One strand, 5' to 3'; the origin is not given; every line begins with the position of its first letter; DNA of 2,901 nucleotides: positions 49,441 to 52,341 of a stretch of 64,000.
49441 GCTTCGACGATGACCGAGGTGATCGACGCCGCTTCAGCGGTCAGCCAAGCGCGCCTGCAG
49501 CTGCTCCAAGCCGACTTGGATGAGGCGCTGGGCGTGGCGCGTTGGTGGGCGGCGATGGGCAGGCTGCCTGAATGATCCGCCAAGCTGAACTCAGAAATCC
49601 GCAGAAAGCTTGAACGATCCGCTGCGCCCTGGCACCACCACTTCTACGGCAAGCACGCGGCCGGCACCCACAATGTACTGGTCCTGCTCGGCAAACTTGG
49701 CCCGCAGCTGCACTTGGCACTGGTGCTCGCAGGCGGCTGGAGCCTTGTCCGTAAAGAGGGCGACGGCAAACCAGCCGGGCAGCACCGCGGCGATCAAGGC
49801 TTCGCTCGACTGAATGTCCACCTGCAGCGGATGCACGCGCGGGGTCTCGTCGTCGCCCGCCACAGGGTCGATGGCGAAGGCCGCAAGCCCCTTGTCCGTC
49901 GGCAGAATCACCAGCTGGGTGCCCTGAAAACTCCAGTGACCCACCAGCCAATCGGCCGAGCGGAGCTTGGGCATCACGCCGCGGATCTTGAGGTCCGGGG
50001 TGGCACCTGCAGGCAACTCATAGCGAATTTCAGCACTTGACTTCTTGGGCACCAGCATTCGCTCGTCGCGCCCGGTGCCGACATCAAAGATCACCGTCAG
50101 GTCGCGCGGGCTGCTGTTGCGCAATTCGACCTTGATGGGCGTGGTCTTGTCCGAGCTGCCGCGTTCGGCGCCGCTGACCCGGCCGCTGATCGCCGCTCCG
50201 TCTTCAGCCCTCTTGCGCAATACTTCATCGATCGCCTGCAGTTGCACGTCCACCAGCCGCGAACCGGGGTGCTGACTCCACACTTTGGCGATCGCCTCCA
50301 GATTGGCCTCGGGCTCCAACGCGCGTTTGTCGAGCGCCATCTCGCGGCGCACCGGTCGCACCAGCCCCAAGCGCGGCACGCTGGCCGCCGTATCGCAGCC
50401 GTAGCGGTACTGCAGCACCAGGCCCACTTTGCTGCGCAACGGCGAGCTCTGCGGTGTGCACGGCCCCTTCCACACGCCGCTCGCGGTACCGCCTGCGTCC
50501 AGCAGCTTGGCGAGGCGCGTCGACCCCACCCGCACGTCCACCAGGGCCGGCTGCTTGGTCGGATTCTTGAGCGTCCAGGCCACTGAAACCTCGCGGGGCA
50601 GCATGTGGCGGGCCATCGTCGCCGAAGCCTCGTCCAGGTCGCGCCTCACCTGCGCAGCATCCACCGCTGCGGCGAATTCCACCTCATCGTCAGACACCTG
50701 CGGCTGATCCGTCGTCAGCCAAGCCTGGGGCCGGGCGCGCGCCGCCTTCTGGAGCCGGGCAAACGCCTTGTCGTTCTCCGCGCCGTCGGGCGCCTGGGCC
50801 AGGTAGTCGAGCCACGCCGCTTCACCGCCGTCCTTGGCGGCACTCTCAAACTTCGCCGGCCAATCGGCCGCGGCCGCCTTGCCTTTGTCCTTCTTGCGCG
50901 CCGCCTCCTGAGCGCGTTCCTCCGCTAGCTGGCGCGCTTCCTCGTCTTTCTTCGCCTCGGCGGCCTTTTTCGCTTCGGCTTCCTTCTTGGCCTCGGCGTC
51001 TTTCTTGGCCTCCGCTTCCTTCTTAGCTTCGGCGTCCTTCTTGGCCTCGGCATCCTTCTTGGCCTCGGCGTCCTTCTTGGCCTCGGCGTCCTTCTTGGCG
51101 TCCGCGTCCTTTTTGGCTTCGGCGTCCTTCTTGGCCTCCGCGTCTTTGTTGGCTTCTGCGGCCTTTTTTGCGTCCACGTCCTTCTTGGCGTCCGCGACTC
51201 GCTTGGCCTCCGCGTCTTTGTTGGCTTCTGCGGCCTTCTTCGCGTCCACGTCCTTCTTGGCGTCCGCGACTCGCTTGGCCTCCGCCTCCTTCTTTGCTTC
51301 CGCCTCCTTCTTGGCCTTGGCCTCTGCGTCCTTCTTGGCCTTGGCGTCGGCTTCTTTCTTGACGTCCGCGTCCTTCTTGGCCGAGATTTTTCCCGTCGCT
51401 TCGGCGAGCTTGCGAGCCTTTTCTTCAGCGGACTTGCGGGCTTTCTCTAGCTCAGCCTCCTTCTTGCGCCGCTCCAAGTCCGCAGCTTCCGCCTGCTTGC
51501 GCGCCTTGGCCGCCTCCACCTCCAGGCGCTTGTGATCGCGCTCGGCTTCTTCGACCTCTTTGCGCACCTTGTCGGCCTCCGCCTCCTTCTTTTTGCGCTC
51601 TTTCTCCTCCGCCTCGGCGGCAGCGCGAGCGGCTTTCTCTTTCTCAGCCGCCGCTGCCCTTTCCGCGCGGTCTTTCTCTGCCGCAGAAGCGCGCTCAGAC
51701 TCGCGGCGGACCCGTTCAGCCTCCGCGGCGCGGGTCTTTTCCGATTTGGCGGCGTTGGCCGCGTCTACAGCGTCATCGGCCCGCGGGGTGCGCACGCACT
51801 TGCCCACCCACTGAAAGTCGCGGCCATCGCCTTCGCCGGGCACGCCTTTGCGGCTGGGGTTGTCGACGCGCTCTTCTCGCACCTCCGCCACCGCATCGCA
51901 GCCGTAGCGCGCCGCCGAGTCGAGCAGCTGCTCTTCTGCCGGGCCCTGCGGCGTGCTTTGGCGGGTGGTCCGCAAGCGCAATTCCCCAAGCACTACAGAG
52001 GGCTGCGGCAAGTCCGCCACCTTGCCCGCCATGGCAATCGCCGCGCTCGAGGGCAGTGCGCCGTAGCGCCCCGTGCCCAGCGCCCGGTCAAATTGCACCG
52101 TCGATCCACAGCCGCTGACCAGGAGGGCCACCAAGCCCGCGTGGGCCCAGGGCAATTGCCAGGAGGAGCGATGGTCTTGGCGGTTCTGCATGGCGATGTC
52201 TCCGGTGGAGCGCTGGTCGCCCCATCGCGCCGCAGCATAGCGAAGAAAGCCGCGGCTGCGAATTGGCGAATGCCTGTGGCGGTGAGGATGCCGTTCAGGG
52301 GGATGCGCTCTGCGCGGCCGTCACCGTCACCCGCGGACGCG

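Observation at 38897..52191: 13-kb surface island: two giant Cys-rich lipoproteins, an orphan TolC-family gene and a charged-helix lipoprotein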

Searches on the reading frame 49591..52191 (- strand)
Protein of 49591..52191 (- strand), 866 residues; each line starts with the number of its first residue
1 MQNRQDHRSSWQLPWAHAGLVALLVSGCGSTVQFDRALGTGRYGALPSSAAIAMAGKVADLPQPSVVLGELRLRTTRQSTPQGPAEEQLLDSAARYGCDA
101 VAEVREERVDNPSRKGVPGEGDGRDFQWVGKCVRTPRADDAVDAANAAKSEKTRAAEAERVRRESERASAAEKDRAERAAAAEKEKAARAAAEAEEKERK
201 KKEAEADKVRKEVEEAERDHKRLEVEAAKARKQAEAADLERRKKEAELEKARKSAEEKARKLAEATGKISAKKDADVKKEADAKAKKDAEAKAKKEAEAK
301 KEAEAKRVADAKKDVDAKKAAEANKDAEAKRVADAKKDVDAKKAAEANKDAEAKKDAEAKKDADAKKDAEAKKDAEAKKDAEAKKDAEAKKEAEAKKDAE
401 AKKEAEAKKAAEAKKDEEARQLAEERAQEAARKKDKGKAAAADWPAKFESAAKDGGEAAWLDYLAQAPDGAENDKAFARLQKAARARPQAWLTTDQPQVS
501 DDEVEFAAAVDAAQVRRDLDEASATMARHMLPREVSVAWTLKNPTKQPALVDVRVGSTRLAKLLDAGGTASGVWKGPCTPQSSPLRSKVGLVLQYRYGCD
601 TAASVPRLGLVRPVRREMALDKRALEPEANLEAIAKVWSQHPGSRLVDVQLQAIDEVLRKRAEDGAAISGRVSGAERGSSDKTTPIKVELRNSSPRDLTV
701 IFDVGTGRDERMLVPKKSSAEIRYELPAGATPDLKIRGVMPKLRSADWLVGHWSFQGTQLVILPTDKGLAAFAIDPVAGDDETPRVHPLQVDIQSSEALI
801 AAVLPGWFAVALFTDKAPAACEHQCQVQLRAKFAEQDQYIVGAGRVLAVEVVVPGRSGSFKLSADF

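Call 7: search_protein_families(library=pfam, proteins=[window:49591-52191:-], max_evalue=0.01)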
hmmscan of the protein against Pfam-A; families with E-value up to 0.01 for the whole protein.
window:49591-52191:- (866 aa): 1 family
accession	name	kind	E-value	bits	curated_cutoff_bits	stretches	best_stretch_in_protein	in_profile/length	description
PF05403.16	Plasmodium_HRP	-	0.0094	16.2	45.8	1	211-384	38-214/218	Plasmodium histidine-rich protein (HRPII/III)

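Call 8: search_protein_families(library=ncbifam, proteins=[window:49591-52191:-], max_evalue=0.01)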
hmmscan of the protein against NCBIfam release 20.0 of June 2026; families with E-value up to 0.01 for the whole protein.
window:49591-52191:- (866 aa): 4 families
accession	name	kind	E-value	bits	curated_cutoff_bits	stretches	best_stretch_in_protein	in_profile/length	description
NF012181.0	MSCRAMM_SdrD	exception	8.1e-09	33.4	2500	1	274-454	1157-1334/1379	MSCRAMM family adhesin SdrD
NF033609.2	MSCRAMM_ClfA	exception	2.1e-07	29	1150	1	270-417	707-856/934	MSCRAMM family adhesin clumping factor ClfA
NF000535.3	MSCRAMM_SdrC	exception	3e-05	22.2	1700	1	272-455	739-919/963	MSCRAMM family adhesin SdrC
NF033845.1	MSCRAMM_ClfB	exception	0.00034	18.7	999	1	270-406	665-795/871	MSCRAMM family adhesin clumping factor ClfB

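Call 12: find_encoding_contigs(protein=window:49591-52191:-, flank=10000, max_places=6)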
Protein window:49591-52191:- (866 aa): no gene with exactly this product is on record in the collection.
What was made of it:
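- Tried and rejected: Exact look-up of P4 found nothing, because repeat length differs between assemblies (call 12).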

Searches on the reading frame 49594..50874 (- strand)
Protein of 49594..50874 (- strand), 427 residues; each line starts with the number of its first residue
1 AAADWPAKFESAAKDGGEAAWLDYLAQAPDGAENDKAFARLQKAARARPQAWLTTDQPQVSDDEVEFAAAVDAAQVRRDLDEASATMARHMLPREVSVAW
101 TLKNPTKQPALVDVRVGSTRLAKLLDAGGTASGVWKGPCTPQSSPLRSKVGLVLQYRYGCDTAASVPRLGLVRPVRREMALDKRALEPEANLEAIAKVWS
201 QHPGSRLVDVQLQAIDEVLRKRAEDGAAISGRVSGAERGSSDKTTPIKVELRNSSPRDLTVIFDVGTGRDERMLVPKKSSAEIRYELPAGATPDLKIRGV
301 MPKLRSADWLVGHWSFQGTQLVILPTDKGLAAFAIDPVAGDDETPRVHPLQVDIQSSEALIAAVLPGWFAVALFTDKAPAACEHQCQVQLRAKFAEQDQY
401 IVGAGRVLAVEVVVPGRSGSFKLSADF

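Call 30: search_protein_families(library=pfam, max_evalue=1, proteins=[window:49594-50874:-])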
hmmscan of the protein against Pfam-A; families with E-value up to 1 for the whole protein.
seq(427 aa): 0 families

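Call 31: find_homologous_proteins(query=window:49594-50874:-)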
Query seq(427 aa) (427 aa): 2 proteins with E <= 0.001 among 8000 candidates.
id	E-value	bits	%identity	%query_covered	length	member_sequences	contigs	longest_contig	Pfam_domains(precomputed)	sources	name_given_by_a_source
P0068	1.2e-203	695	95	77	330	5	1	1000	-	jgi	jgi:hypothetical protein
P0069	2.5e-77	279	42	89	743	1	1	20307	-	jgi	jgi:hypothetical protein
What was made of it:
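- Tried and rejected: A word-indexed homolog search with the P4 C-terminus returned only 2 hits (call 31).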

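Call 32: find_encoding_contigs(protein=P0069, flank=10000, max_places=3)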
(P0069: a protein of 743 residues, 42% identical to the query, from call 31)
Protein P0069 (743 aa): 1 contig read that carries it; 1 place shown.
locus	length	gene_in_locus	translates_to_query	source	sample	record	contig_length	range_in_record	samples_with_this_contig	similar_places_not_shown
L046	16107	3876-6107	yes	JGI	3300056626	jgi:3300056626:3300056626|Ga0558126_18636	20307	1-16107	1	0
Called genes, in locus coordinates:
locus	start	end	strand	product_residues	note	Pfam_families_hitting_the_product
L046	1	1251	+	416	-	?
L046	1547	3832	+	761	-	-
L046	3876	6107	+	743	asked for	-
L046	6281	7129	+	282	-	-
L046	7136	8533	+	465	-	PF02321:OEP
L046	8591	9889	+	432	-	PF25973:BSH_CzcB (faint), PF25954:Beta-barrel_RND_2, PF25989:YknX_C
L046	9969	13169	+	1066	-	PF00873:ACR_tran, PF02355:SecD_SecF_C (faint)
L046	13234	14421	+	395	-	PF02786:CPSase_L_D2 (faint), PF15632:ATPgrasp_Ter (faint)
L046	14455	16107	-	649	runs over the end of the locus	PF11028:TMEM260_N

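Call 47: search_protein_representatives(protein=window:49594-50874:-)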
Query: 427 residues. Proteins with E-value up to 0.001 (for the whole library): 30; up to 1e-10: 27; up to 1e-30: 25. The best 30 are listed.
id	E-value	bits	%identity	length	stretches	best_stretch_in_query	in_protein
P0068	3.8e-204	694.8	95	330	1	98-427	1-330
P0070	1.6e-144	498.5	53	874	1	3-426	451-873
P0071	1.3e-91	324.1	41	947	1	9-426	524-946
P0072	4.1e-87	309.3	40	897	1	9-425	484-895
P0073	6.5e-85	302.1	40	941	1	7-426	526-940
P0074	5.4e-78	279.3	38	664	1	7-426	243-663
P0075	2.6e-77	277.1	35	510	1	7-426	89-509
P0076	8.9e-77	275.3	41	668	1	47-426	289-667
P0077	1.5e-73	264.7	40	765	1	6-425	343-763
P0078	3.0e-71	257.1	36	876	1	10-425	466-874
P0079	2.0e-67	244.5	36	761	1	6-426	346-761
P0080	1.3e-64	235.2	35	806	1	7-422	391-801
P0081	3.9e-63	230.4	35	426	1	22-425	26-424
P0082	3.9e-61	223.8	34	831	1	8-414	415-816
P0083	1.5e-60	221.9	33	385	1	50-415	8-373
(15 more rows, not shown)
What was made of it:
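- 49591..52191 (-): P4: 866-aa lipoprotein of a small uncharacterised family. 30 cluster representatives among 1.84 billion proteins (call 47).
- Tried and rejected: The exhaustive HMMER search was needed (call 47).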

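Call 52: find_related_loci(query=A3, collection=metagenome_contigs, flank=10000)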
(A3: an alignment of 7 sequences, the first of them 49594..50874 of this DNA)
Query A3 (427 aa) in metagenome_contigs; peptide patterns used: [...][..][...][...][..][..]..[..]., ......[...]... (x = any residue, [..] = any of these).
360 stretches matched a pattern; 2 encode a relative of the query (tblastn E <= 1e-3); 2 distinct loci.
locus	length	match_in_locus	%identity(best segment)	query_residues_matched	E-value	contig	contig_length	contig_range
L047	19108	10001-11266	53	4-426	4e-154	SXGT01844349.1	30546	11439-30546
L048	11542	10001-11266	52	4-426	1e-150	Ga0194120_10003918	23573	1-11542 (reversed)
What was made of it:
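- Tried and rejected: The 7-sequence alignment gave only 2 loci (call 52).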

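Call 61: search_protein_families(library=pfam, max_evalue=0.001, proteins=[L047:11499-15098:+, L047:4899-6302:+, L047:6320-8521:+])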
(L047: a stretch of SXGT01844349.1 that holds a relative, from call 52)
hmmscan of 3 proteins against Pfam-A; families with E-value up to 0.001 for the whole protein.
L047:11499-15098:+ (1199 aa): 3 families
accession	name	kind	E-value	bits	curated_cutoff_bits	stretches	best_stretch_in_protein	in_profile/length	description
PF24517.2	CBM96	-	2.5e-28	99.4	26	1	30-179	2-163/164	Carbohydrate-binding module family 96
PF00526.23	Dicty_CTDC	-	7.4e-19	67.7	27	3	317-339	1-22/24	Dictyostelium (slime mold) repeat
PF11617.13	Cu-binding_MopE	-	8e-06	26.4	27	1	575-594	10-29/30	Putative metal-binding motif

L047:4899-6302:+ (467 aa): 4 families
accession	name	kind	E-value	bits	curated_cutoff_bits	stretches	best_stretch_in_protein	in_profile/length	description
PF00108.29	Thiolase_N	-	3.8e-53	180.9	26.4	1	50-319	1-260/260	Thiolase, N-terminal domain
PF02803.24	Thiolase_C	-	1.8e-33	115.2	27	1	327-465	2-122/123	Thiolase, C-terminal domain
PF00109.32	ketoacyl-synt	-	5.1e-06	26.7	20.8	1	112-170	154-211/252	Beta-ketoacyl synthase, N-terminal domain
PF22691.2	Thiolase_C_1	-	0.00016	21.9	28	1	351-444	21-114/144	Thiolase C-terminal domain-like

L047:6320-8521:+ (733 aa): 5 families
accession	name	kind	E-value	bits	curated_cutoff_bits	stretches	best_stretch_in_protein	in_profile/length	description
PF02737.24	3HCDH_N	-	6.9e-55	186.2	22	1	333-511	2-180/180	3-hydroxyacyl-CoA dehydrogenase, NAD binding domain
PF00378.25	ECH_1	-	3.9e-39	134.9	27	1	32-224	5-192/251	Enoyl-CoA hydratase/isomerase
PF00725.27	3HCDH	-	2.2e-30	105.5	22.1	1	513-607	1-97/97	3-hydroxyacyl-CoA dehydrogenase, C-terminal domain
PF16113.10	ECH_2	-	1.1e-24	88.1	27.2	1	43-220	10-186/335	Enoyl-CoA hydratase/isomerase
PF03446.21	NAD_binding_2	-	0.00012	22.5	21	1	332-380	1-49/161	NAD binding domain of 6-phosphogluconate dehydrogenase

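Call 66: predict_structure(alignment_id=A3)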
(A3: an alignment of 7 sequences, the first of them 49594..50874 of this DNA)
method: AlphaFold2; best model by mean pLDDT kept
length: 427 residues; sequences in the alignment: 7
mean_pLDDT: 87.6   pTM: 0.80
mean pLDDT of the five models: 87.6, 87.6, 85.3, 84.7, 83.4
residues with pLDDT >= 90: 227; 70-90: 170; 50-70: 26; < 50: 4
segments of 3 or more residues with pLDDT < 50: 402-404
pLDDT, mean of each block of 10 residues (from residue 1): 80 90 89 89 93 94 86 89 93 94 94 87 93 91 90 93 88 92 86 94 90 88 73 70 80 89 84 91 86 83 85 88 92 87 85 92 92 89 92 81 70 93 81
secondary structure, 60 per line:
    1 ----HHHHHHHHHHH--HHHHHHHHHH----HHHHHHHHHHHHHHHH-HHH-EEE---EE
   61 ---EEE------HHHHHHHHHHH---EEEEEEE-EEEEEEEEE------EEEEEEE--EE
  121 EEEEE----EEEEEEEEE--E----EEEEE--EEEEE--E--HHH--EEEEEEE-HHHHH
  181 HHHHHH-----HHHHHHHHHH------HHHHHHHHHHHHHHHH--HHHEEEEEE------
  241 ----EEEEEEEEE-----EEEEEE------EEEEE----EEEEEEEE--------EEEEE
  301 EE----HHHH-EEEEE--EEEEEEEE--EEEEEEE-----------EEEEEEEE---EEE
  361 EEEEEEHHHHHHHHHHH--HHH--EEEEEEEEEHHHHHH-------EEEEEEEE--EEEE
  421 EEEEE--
elements in order: H5-15 H18-27 H32-47 E53-55 E64-66 H73-83 E87-93 E95-103 E110-116 E119-125 E130-138 E146-150 E153-157 E168-174 H176-186 H192-201 H208-223 E229-234 E245-253 E259-264 E271-275 E280-287 E296-302 H307-310 E312-316 E319-326 E329-335 E347-354 E358-366 H367-377 E385-393 H394-399 E407-414 E417-425
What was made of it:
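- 49594..50871 (-): P4 C-terminal domain (aa 441-866): helical subdomain plus beta-sandwiches. AF2 model, pLDDT 87.6, pTM 0.80 (call 66).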

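Call 68: fold_search(model_id=the predicted structure, library=pdb)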
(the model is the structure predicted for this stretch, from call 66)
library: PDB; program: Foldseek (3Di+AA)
matches with E <= 10: 1611; with E <= 0.001: 7
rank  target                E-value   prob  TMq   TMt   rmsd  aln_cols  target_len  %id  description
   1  1ex0_B                4.6e-04  0.75  0.14  0.09  22.8       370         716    9  HUMAN FACTOR XIII, MUTANT W279F ZYMOGEN (released 2003-12-23)
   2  8tr9                  4.8e-04  0.69  0.14  0.10  22.8       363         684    9  Cryo-EM structure of transglutaminase 2 bound to GDP (released 2024-07-31)
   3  1l9m_A                5.1e-04  0.77  0.14  0.10  23.4       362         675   10  Three-dimensional structure of the human transglutaminase 3 enzyme: binding of calcium ions change structure for activ (released 2002-05-29)
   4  1evu_B                7.1e-04  0.77  0.14  0.09  22.9       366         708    8  HUMAN FACTOR XIII WITH CALCIUM BOUND IN THE ION SITE (released 2000-05-10)
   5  7e8t_J                7.1e-04  0.54  0.12  0.06  22.9       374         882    8  Monomer of Ypt32-TRAPPII (released 2022-02-09)
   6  7u05_A                7.5e-04  0.38  0.11  0.05  23.1       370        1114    9  Structure of the yeast TRAPPII-Rab11/Ypt32 complex in the closed/closed state (composite structure) (released 2022-04-27)
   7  3s3s_A                9.3e-04  0.72  0.14  0.10  21.7       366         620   10  Transglutaminase 2 in complex with a novel inhibitor (released 2012-06-06)
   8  8bl6                  1.0e-03  1.00  0.13  0.36  18.0       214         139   11  De novo single-chain immunoglobulin dimer scIg12+EF3a (released 2023-10-04)
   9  7ea3_J                1.1e-03  0.47  0.12  0.06  23.2       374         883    7  Intact Ypt32-TRAPPII (dimer). (released 2022-02-09)
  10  1nug_B                1.4e-03  0.60  0.14  0.09  23.5       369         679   10  Role of Calcium Ions in the Activation and Activity of the Transglutaminase 3 Enzyme (2 calciums, 1 Mg, inactive form) (released 2003-04-22)
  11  8bl3                  1.5e-03  0.99  0.13  0.35  20.3       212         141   11  De novo single-chain immunoglobulin dimer scIg12 (released 2023-10-04)
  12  7e2c_J                1.5e-03  0.35  0.11  0.06  23.3       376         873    7  Monomer of TRAPPII (open) (released 2022-02-09)
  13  6o89_H                1.7e-03  0.20  0.11  0.12  21.0       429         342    7  Anti-CD28xCD3 CODV Fab (released 2019-11-20)
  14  7e93_J                1.8e-03  0.33  0.11  0.06  23.3       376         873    7  Intact TRAPPII (state III). (released 2022-02-09)
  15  4kkp_A                1.9e-03  0.35  0.10  0.16  25.4       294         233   11  Crystal structure of Vibrio cholerae RbmA (crystal form 2) (released 2013-05-22)
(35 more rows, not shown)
